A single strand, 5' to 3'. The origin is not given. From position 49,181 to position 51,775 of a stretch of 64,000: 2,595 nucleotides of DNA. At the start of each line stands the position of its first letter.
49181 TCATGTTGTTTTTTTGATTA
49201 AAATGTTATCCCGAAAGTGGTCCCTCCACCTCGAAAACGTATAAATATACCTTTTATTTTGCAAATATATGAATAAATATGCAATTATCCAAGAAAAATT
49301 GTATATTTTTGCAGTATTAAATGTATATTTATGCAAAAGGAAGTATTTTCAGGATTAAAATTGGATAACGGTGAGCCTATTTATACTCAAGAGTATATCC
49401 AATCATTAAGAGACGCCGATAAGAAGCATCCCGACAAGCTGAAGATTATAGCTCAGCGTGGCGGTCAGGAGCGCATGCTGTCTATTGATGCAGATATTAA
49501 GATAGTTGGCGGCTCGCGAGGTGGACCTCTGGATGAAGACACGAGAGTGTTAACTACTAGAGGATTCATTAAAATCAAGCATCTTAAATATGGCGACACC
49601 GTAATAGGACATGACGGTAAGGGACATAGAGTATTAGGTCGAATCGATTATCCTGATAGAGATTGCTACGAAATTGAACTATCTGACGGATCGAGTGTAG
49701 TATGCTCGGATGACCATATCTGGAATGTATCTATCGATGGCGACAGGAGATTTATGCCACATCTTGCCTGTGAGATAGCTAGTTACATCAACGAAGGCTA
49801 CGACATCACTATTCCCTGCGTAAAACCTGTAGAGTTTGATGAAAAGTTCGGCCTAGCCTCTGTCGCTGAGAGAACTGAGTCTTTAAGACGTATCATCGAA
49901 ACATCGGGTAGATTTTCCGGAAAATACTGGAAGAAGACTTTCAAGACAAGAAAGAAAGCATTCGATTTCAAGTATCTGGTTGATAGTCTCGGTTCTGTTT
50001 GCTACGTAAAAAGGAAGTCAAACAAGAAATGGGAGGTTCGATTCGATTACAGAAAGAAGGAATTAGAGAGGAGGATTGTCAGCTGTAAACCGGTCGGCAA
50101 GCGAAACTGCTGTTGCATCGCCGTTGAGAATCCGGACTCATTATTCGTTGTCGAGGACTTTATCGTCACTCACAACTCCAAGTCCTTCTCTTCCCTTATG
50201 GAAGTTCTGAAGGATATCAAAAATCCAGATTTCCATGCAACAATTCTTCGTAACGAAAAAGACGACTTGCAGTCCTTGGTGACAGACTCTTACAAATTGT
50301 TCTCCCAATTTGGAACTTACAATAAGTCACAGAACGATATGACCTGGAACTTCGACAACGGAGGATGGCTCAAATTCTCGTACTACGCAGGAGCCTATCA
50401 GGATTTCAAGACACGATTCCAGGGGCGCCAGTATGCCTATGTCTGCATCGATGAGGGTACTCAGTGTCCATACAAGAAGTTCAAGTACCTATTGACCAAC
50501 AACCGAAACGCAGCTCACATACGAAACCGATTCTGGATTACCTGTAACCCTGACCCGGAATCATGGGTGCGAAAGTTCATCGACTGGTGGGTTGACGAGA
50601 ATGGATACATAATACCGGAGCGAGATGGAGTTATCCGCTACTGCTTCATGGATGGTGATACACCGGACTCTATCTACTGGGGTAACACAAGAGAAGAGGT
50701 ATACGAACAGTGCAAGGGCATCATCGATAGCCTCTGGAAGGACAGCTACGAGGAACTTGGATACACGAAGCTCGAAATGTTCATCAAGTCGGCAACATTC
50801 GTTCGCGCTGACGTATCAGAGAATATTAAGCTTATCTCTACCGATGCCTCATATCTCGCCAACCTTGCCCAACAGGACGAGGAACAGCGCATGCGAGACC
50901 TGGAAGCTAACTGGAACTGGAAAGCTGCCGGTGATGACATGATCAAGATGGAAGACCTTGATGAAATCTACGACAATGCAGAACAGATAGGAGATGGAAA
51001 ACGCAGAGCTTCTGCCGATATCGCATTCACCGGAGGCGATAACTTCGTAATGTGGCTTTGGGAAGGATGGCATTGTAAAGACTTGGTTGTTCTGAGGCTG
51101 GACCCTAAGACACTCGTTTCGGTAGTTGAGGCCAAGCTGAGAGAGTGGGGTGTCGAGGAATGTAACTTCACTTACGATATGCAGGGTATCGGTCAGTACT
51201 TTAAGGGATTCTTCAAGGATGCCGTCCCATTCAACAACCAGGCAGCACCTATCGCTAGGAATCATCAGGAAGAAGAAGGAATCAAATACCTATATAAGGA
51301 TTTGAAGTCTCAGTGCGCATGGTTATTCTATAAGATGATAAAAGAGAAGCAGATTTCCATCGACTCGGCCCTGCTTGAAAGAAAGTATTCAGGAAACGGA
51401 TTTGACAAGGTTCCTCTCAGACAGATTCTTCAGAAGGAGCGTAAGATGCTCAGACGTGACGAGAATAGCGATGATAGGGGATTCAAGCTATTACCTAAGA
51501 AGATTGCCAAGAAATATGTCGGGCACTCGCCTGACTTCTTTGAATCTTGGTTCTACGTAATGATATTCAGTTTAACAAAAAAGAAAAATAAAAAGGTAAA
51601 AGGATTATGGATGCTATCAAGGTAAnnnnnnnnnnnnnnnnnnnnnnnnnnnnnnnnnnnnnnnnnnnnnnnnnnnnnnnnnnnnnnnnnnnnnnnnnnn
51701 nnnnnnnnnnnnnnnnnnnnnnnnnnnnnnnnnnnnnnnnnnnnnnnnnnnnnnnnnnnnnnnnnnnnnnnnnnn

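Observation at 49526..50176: Terminase P-loop intein with a class-3 (Trp/Cys/Thr) signature and Pro at position 1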

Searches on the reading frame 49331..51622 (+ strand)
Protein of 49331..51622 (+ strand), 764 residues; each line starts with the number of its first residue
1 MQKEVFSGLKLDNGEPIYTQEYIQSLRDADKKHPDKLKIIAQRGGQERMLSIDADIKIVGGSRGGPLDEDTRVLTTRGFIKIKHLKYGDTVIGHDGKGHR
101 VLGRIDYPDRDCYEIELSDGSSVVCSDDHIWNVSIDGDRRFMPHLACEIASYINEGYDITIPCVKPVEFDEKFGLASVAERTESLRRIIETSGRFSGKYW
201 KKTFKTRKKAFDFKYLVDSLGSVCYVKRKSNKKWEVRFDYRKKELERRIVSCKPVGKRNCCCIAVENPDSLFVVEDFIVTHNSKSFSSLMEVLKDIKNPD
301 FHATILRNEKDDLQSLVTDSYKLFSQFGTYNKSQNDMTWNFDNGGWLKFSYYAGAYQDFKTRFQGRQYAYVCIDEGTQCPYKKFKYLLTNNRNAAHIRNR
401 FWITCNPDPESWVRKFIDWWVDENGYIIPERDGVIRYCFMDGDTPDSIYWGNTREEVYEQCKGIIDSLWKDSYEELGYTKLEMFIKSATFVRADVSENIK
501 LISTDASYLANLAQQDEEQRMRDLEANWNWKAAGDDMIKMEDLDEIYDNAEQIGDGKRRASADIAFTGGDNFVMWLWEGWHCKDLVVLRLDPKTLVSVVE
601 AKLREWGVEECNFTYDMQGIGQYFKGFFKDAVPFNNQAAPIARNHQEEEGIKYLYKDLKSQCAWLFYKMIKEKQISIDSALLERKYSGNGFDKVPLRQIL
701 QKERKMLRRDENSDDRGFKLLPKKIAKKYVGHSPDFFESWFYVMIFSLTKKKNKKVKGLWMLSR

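Call 3: search_protein_families(library=pfam, proteins=[window:49331-51622:+], max_evalue=1)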
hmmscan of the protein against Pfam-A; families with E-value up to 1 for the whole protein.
window:49331-51622:+ (764 aa): 3 families
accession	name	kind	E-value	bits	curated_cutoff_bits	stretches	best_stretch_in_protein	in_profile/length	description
PF03237.21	Terminase_6N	-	1.2e-12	48.4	22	1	284-527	10-199/215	Terminase large subunit, T4likevirus-type, N-terminal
PF13403.11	Hint_2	-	0.052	14.4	28.4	1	69-101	5-37/147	Hint domain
PF04648.17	MF_alpha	-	0.15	12.8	19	0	9-18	4-13/13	Yeast mating factor alpha hormone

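Call 4: search_protein_families(library=ncbifam, proteins=[window:49331-51622:+], max_evalue=1)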
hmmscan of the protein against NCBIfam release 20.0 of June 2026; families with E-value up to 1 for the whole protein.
window:49331-51622:+ (764 aa): 3 families
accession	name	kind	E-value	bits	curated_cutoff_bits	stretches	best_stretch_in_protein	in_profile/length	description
TIGR01445.1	intein_Nterm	domain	0.061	14.3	24.5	1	67-129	2-79/83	intein N-terminal splicing region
NF038275.1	Myrrnad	domain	0.077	12.8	40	0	316-347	23-54/81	MyrrNad domain-containing protein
NF038136.1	rSAM_Rv_intein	exception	0.11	11.3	700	1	67-130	77-147/574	intein-containing Rv2578c family radical SAM protein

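Call 8: find_homologous_proteins(query=window:49331-51622:+, max_evalue=0.00001)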
Query window:49331-51622:+ (764 aa): 1281 proteins with E <= 0.00001 among 8000 candidates; the best 120 are listed.
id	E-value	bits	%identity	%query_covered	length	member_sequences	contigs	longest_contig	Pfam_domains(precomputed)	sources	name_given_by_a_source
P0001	0.0e+0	1792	99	100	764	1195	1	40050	PF03237.22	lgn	-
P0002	0.0e+0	1618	89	100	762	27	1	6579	PF03237.22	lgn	-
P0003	0.0e+0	1588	87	100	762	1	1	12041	PF03237.22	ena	-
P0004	0.0e+0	1583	86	100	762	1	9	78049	PF03237.22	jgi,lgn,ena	jgi:hypothetical protein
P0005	0.0e+0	1582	86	100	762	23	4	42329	PF03237.22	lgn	-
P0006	0.0e+0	1580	86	100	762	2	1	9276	PF03237.22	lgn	-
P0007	0.0e+0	1580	86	100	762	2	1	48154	PF03237.22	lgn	-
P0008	0.0e+0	1580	86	100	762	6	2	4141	PF03237.22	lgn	-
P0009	0.0e+0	1579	86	100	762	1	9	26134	PF03237.22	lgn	-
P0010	0.0e+0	1578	86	100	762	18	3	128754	PF03237.22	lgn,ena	-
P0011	0.0e+0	1578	86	100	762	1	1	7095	PF03237.22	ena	-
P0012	0.0e+0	1577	86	100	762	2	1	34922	PF03237.22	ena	-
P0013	0.0e+0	1577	86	100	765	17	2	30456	PF03237.22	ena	-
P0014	0.0e+0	1576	86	100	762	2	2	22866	PF03237.22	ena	-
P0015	0.0e+0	1576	86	100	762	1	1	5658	PF03237.22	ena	-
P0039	0.0e+0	1372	84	78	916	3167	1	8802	PF03237.22,PF14528.12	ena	-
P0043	0.0e+0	1302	91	68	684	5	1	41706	PF03237.22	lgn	-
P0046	0.0e+0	1245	100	63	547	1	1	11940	PF03237.22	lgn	-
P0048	0.0e+0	1242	100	63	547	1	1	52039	PF03237.22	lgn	-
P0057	0.0e+0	1220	75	78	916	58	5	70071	PF03237.22,PF14528.12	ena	-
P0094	0.0e+0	1195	84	67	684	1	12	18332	PF03237.22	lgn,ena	-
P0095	0.0e+0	1195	95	63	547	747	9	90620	PF03237.22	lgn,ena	-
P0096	0.0e+0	1195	84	67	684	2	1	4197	PF03237.22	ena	-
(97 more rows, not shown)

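Call 14: search_dna_similar(query=P0046, collection=phages, mode=protein, max_rows=25, max_evalue=1e-10)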
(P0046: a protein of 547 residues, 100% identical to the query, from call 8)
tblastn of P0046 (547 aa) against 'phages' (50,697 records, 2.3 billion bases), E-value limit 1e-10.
Records with a match: 1002; places in all: 1002; records where one place covers at least 80% of the query: 10.
Best place of each record, by identity: >=99% 1; <60% 1001.
By first word of the organism name: Escherichia 290; Pseudomonas 230; Rheinheimera 112; Salmonella 89; Acinetobacter 41; Klebsiella 35; Shigella 24; Vibrio 22; Aeromonas 16; Cronobacter 15; and 33 more.
By host as written in the record: Rheinheimera sp. BAL341 112; - 87; Escherichia coli 83; Pseudomonas aeruginosa 71; Escherichia coli K-12 MG1655 42; Pseudomonas aeruginosa PAO1 26; Pseudomonas syringae pv. actinidiae 18; Acinetobacter baumannii 16; and 261 more.
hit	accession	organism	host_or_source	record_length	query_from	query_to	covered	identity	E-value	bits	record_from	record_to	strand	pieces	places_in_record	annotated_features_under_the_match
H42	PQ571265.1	Bacteroides phage BI-TP1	Bacteroides intestinalis BG4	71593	6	531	96%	58.7%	0e+0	602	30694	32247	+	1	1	terminase large subunit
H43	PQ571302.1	Phocaeicola phage PV4-TP1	Phocaeicola vulgatus BM8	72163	6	531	96%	58.7%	0e+0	602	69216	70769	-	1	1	terminase large subunit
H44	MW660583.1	Bacteroides phage LoVEphage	Bacteroides sp.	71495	6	531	96%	58.7%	0e+0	602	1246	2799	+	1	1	large terminase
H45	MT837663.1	Bacteriophage sp.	human fecal samples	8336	6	531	96%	58.7%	0e+0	602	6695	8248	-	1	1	record has no annotation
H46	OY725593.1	Bacteroides phage LoVEphage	-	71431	6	531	96%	58.7%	0e+0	602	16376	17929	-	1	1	terminase large subunit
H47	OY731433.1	Bacteroides phage LoVEphage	-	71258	6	531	96%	58.7%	0e+0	602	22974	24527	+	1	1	terminase large subunit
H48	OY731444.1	Bacteroides phage LoVEphage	-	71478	6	531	96%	58.7%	0e+0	602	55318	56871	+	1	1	terminase large subunit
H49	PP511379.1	Dulem virus 40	Eulemur fulvus collaris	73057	13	531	95%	50.1%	5e-153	490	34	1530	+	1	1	terminase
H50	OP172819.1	Parabacteroides phage PF672P1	Parabacteroides faecis DA672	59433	72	531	84%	25.8%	2e-35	148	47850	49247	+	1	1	hypothetical protein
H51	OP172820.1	Parabacteroides phage PF672P2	Parabacteroides faecis DA672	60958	72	531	84%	25.6%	4e-35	147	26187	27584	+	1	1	hypothetical protein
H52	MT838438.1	Bacteriophage sp.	human fecal samples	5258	444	547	19%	100.0%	1e-51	196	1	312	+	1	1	record has no annotation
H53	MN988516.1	Rhizobium phage RHph_N28_2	Rhizobium etli N731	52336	31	317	52%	34.2%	4e-32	137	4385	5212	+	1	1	terminase large subunit protein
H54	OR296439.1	Bacteroides phage C3_41T2LP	Bacteroides uniformis MB20-41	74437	110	470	66%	26.8%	2e-27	123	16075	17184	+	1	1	terminase large subunit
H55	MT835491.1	Bacteriophage sp.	human fecal samples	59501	37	322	52%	33.0%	8e-25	115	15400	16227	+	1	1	record has no annotation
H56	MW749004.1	Hafnia phage vB_HpaM_Zyzzx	Hafnia paralvei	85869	39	350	57%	29.7%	3e-19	98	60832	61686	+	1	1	putative terminase large subunit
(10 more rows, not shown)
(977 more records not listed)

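Call 25: find_encoding_contigs(protein=P0048, flank=6000, max_places=2)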
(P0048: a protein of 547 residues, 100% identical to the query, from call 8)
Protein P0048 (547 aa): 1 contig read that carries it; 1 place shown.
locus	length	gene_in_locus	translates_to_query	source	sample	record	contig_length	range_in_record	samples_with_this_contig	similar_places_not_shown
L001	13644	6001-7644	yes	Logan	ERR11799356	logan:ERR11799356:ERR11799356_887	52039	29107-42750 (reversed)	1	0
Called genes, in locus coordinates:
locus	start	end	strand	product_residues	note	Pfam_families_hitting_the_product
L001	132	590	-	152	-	-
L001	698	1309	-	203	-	-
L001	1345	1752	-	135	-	-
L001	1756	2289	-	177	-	-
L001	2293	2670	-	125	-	-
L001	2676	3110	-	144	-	-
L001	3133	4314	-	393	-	-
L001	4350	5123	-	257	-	-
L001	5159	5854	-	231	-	-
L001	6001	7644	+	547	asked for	PF03237:Terminase_6N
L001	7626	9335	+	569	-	PF05133:SPP1_portal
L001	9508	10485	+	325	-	PF07463:NUMOD4, PF22083:I-HmuI_NUMOD-like (faint), PF07453:NUMOD1 (weak)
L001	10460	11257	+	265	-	-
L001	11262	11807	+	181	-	-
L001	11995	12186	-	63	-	-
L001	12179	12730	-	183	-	-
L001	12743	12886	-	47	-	-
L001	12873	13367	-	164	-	PF11753:DUF3310 (weak)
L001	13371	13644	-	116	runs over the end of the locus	-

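Call 39: get_annotated_region(hit=H44, flank=200)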
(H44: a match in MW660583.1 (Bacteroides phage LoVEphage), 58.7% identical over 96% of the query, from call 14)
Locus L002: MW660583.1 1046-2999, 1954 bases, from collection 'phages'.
description: Bacteroides phage LoVEphage, complete genome.
organism: Bacteroides phage LoVEphage (NCBI taxid 2831678)
taxonomy: Viruses; Duplodnaviria; Heunggongvirae; Uroviricota; Caudoviricetes
host: Bacteroides sp.; source: -; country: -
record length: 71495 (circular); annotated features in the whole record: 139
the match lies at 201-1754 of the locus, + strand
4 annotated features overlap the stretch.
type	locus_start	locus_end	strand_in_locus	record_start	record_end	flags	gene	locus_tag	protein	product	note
CDS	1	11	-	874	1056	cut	-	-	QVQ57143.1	cysteine-rich KTR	-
CDS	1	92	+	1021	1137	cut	-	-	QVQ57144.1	hypothetical protein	Skeletal muscle LIM-protein 1 and half LIM domains: ZN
CDS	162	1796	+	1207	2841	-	-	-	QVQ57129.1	large terminase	-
CDS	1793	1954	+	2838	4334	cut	-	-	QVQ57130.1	portal protein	-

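Call 52: find_encoding_contigs(protein=P0057, flank=3000, max_places=1)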
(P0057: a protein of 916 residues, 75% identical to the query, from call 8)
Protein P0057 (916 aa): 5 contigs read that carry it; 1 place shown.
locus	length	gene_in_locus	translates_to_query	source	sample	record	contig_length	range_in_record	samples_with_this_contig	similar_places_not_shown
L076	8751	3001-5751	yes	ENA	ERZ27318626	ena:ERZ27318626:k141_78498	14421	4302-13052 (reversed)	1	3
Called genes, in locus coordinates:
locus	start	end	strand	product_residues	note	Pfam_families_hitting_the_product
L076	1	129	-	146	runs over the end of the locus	-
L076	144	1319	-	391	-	-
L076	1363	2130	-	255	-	-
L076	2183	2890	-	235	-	-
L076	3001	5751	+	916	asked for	PF14528:LAGLIDADG_3, PF03237:Terminase_6N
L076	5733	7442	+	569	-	PF05133:SPP1_portal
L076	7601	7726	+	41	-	-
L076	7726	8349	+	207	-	PF22083:I-HmuI_NUMOD-like (faint), PF07453:NUMOD1 (weak)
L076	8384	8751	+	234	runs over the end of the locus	-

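Call 53: find_encoding_contigs(protein=P0043, flank=3000, max_places=1)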
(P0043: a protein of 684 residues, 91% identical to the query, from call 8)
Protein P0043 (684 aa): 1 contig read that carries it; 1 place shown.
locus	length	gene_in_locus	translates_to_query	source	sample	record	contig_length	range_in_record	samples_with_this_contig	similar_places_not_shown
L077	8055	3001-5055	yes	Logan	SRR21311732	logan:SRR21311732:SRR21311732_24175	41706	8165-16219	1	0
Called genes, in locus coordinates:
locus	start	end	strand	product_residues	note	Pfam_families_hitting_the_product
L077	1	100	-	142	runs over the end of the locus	-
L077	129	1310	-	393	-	-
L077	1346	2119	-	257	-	-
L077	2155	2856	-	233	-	-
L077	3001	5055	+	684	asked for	PF03237:Terminase_6N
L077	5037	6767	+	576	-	PF05133:SPP1_portal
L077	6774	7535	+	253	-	-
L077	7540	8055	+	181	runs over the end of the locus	-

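Call 54: find_encoding_contigs(protein=P0039, flank=3000, max_places=1)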
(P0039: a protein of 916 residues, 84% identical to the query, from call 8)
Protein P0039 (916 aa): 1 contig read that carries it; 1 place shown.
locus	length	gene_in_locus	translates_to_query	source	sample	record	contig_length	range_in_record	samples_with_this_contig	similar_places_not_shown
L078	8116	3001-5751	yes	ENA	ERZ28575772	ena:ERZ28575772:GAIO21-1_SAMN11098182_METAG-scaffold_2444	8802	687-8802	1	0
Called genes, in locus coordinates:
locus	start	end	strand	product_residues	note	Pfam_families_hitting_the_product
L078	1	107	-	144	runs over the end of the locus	-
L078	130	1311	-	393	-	-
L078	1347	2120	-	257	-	-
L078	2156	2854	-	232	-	-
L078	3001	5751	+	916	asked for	PF14528:LAGLIDADG_3 (weak), PF03237:Terminase_6N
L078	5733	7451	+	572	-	PF05133:SPP1_portal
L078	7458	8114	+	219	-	?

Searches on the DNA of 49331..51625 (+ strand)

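Call 7: search_dna_similar(query=window:49331-51625:+, collection=phages, mode=near, max_rows=25)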
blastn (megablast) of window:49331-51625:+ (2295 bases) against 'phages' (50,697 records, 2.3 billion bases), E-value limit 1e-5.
Records with a match: 1; places in all: 1; records where one place covers at least 80% of the query: 0.
Best place of each record, by identity: >=99% 1.
By first word of the organism name: Bacteriophage 1.
By host as written in the record: - 1.
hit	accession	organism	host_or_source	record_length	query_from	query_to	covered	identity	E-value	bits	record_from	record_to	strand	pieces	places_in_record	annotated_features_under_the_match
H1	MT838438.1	Bacteriophage sp.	human fecal samples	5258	1981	2295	14%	99.0%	2e-158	566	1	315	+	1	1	record has no annotation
